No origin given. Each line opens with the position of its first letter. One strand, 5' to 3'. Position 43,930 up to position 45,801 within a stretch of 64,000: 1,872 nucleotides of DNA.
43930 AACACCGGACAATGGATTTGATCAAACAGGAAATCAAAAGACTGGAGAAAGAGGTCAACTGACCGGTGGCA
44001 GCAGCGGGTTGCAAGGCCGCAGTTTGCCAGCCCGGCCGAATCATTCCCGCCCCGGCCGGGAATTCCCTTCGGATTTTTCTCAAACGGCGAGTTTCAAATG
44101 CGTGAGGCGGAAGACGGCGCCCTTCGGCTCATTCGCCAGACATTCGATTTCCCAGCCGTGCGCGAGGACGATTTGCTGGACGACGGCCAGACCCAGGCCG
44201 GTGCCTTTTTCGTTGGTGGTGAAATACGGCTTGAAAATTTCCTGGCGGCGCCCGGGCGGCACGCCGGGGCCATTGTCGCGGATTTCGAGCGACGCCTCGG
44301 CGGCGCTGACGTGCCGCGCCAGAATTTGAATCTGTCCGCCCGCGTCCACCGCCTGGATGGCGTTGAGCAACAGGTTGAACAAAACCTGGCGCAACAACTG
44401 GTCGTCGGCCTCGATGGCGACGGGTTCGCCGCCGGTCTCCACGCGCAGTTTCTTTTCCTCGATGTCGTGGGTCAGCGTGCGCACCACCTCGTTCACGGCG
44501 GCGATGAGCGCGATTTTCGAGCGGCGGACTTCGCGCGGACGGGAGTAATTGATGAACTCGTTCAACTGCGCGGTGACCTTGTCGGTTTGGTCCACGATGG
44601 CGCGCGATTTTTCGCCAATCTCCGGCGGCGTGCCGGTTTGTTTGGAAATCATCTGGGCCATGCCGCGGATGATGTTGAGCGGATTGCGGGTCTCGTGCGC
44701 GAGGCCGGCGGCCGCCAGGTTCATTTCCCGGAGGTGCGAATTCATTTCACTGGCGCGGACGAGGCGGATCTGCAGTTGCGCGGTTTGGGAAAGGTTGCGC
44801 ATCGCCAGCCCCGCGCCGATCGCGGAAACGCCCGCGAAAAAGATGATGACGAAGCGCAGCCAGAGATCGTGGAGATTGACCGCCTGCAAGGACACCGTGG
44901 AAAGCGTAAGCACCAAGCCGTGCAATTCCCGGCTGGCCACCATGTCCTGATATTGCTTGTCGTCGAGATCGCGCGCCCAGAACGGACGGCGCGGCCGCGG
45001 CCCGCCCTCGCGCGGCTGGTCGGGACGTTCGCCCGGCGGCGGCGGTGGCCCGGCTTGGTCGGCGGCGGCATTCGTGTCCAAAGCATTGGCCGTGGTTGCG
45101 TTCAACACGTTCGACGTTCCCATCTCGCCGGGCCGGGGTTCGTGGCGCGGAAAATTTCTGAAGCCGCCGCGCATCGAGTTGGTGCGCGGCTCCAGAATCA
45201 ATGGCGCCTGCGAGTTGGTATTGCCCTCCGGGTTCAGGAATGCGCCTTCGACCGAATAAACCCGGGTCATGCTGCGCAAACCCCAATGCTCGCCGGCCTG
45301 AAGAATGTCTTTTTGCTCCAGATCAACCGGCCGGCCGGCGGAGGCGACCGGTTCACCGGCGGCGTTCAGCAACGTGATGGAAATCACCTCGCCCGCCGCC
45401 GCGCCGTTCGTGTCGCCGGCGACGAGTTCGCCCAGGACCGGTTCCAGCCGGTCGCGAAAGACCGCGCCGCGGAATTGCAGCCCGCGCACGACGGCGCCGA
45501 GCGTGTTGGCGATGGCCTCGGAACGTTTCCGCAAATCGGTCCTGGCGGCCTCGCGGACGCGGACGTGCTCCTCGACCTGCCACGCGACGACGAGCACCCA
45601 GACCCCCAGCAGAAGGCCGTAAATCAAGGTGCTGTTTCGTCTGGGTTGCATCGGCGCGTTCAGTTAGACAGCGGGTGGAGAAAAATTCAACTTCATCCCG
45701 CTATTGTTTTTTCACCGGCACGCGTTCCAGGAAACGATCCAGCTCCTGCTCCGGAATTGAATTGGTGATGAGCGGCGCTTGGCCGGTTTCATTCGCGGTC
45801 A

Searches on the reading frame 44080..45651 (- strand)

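Call 37: search_protein_families(library=ncbifam, proteins=[window:44080-45651:-], max_evalue=0.01)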
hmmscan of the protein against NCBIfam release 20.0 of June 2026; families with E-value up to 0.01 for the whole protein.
window:44080-45651:- (523 aa): 77 families (the best 25 are shown)
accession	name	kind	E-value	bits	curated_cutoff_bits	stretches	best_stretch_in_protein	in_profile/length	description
NF008468.0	PRK11360.1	equivalog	2.2e-50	171.7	646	1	276-517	366-605/616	two-component system sensor histidine kinase AtoS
NF007688.0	PRK10364.1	equivalog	2.8e-46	158.2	479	1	248-517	178-448/460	two-component system sensor histidine kinase ZraS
NF052574.1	HisKinEspCMyxo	equivalog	1.1e-30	106.6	1200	1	284-516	395-633/785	serine histidine kinase EspC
NF010411.0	PRK13837.1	equivalog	3.8e-30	104.6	647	1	285-515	429-670/828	two-component system VirA-like sensor kinase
NF008312.0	PRK11100.1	equivalog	2.5e-26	92.6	356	1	316-517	262-471/477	two-component system sensor histidine kinase CreC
NF046044.1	PnpS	equivalog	1.1e-25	90.4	400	1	316-517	176-388/390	two-component system histidine kinase PnpS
NF053867.1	SprKinKinDBac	equivalog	2.4e-24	85.6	775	1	307-515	283-492/500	sporulation kinase KinD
TIGR02966.1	phoR_proteo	equivalog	1.5e-23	83.3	334.2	1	315-516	119-331/333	phosphate regulon sensor histidine kinase PhoR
NF008293.1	PRK11073.1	equivalog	3e-23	82.6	240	1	312-505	132-333/349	nitrogen regulation protein NR(II)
NF007004.0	PRK09467.1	equivalog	5.1e-23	81.6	415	1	307-511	229-427/440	two-component system sensor histidine kinase EnvZ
NF006800.0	PRK09303.1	equivalog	1.3e-22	80.4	342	1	310-517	164-374/383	histidine kinase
TIGR02956.1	TMAO_torS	equivalog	1.4e-21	76.3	676.5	1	315-517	469-679/967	TMAO reductase system sensor histidine kinase/response regulator TorS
NF012226.0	AdeS_HK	equivalog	2.8e-21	76.1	500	1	300-516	128-349/353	two-component sensor histidine kinase AdeS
NF038348.1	T2SS_HK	subfamily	8.3e-21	74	450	1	354-517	406-570/574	histidine kinase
NF007793.0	PRK10490.1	equivalog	1.9e-20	72.5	1123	1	304-517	660-879/895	two-component system sensor histidine kinase KdpD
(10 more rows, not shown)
